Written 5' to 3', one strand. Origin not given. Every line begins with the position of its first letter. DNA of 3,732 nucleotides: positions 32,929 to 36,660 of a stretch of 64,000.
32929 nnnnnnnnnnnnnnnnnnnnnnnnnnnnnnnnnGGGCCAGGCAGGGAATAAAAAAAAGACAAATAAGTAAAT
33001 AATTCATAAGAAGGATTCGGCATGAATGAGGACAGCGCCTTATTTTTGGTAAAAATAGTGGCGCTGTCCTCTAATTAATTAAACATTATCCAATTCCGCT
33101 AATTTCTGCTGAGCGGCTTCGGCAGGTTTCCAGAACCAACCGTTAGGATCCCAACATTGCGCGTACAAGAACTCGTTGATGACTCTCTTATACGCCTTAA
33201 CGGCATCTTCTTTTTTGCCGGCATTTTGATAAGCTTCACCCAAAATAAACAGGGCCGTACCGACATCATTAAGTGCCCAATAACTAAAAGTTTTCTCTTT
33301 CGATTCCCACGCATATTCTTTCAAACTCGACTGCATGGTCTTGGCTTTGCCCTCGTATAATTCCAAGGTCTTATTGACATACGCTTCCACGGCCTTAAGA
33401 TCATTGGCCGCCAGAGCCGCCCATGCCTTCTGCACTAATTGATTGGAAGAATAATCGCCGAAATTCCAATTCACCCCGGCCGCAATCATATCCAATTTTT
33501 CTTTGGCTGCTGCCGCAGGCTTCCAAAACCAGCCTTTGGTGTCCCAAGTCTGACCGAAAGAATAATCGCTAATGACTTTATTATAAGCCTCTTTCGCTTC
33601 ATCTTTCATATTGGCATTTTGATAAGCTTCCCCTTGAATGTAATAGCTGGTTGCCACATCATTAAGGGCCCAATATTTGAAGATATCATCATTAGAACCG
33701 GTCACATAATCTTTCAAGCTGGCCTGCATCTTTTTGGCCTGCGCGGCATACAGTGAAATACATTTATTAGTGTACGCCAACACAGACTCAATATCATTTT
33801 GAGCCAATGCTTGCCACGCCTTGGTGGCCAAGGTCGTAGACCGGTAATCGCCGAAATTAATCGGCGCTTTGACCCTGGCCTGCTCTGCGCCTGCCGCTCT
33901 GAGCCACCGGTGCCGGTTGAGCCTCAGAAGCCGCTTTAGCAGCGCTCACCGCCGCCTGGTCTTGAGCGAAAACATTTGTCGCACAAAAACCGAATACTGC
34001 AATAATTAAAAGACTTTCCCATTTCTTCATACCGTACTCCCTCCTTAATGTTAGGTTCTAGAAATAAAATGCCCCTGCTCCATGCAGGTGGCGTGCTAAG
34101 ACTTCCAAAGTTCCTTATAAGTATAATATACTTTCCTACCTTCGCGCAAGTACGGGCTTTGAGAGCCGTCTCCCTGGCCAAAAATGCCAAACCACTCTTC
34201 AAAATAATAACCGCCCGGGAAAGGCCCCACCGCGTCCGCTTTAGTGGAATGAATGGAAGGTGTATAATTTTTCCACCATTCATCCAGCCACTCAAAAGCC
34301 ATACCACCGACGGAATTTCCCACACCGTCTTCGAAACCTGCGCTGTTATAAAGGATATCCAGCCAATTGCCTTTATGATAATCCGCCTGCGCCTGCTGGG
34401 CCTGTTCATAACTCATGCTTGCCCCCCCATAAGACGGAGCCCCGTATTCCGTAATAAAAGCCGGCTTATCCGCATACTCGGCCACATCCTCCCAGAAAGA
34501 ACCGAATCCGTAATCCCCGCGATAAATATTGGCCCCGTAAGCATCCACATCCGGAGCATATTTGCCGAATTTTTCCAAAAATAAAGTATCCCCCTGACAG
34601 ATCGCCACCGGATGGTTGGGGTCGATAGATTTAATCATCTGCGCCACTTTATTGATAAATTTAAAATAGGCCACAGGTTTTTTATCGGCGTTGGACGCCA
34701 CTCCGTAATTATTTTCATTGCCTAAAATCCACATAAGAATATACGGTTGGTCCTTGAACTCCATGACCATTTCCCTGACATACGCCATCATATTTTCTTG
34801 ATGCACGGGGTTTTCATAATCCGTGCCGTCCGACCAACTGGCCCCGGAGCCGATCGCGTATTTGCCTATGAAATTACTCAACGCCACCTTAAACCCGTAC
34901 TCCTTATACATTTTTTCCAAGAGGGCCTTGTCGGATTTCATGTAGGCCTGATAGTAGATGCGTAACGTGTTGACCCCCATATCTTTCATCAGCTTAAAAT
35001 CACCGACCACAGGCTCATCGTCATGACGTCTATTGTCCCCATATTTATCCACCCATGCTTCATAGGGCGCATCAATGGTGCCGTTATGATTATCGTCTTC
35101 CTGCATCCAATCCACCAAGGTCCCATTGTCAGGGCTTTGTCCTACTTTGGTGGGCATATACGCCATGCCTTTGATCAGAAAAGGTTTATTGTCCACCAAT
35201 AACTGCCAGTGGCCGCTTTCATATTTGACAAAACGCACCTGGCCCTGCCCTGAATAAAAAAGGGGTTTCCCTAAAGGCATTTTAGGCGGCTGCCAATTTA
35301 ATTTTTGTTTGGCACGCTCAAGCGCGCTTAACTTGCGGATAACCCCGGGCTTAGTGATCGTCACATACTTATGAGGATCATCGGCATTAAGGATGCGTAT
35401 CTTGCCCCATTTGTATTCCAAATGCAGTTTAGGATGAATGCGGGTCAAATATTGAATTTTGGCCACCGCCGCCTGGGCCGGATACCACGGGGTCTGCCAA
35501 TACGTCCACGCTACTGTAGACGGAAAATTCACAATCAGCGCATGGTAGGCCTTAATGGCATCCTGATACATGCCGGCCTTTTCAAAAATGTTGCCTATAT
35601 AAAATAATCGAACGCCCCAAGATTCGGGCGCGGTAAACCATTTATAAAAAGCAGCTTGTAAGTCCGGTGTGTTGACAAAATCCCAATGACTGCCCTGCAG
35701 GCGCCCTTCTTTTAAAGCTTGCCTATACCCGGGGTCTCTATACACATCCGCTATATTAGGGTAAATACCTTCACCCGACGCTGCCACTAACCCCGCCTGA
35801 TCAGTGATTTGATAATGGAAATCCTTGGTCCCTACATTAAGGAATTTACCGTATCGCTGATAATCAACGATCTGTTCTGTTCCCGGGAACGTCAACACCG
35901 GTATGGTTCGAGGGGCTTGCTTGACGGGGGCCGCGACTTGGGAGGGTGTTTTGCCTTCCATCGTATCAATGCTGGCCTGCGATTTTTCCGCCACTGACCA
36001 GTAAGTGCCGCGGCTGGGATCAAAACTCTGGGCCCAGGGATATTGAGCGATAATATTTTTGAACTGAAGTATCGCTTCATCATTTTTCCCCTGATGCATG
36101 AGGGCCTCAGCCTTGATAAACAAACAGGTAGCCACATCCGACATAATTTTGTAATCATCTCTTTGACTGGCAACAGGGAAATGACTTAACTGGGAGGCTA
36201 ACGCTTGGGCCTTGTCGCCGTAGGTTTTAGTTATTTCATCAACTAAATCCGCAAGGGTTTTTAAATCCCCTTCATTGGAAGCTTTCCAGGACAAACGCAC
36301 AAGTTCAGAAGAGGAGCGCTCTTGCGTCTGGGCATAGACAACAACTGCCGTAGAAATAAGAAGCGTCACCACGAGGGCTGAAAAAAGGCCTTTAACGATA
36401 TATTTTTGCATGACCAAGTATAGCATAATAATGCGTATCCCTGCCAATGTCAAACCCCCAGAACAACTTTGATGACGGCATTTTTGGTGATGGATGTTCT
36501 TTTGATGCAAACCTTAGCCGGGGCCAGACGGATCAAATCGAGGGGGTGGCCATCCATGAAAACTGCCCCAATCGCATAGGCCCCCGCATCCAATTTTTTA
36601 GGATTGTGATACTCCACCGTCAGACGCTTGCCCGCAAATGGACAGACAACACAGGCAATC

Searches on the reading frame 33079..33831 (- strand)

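Call 78: search_protein_families(library=pfam, max_evalue=1e-8, proteins=[window:33079-33831:-])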
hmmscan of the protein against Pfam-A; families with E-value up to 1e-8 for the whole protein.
window:33079-33831:- (250 aa): 1 family
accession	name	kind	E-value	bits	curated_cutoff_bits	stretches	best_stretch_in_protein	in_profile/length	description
PF13174.12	TPR_6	-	4.6e-11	43.1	26.3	0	193-221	2-30/33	Tetratricopeptide repeat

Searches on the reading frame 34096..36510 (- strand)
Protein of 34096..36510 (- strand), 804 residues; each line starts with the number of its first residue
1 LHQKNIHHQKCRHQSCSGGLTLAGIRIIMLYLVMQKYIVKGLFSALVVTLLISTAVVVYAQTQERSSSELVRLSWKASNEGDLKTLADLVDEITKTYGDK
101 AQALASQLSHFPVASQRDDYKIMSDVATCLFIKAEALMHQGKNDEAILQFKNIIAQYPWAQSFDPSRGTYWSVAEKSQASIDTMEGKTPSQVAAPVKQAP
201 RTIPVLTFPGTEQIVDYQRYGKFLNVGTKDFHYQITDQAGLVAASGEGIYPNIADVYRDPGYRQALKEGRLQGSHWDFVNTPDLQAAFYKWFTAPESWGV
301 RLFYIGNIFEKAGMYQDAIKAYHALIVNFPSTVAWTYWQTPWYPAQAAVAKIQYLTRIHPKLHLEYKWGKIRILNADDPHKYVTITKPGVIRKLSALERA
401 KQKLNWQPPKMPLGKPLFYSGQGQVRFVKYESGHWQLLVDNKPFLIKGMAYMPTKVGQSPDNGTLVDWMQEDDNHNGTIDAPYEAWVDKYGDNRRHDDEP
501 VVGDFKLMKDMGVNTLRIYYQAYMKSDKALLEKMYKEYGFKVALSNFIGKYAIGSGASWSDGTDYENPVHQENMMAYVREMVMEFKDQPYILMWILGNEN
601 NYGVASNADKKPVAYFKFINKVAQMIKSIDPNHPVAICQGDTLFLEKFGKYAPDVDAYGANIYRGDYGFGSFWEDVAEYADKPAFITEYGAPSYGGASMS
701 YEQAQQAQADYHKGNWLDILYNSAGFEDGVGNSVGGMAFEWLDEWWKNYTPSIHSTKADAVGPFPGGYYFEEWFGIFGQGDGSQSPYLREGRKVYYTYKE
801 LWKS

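Call 78: search_protein_families(library=pfam, max_evalue=1e-8, proteins=[window:34096-36510:-])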
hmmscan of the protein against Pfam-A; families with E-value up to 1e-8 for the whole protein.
window:34096-36510:- (804 aa): 2 families
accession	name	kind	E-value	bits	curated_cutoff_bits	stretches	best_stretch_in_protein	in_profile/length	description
PF02836.23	Glyco_hydro_2_C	-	3.3e-12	46.6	21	1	497-714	34-237/302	Glycosyl hydrolases family 2, TIM barrel domain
PF13174.12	TPR_6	-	6.5e-09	36.3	26.3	0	302-331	3-32/33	Tetratricopeptide repeat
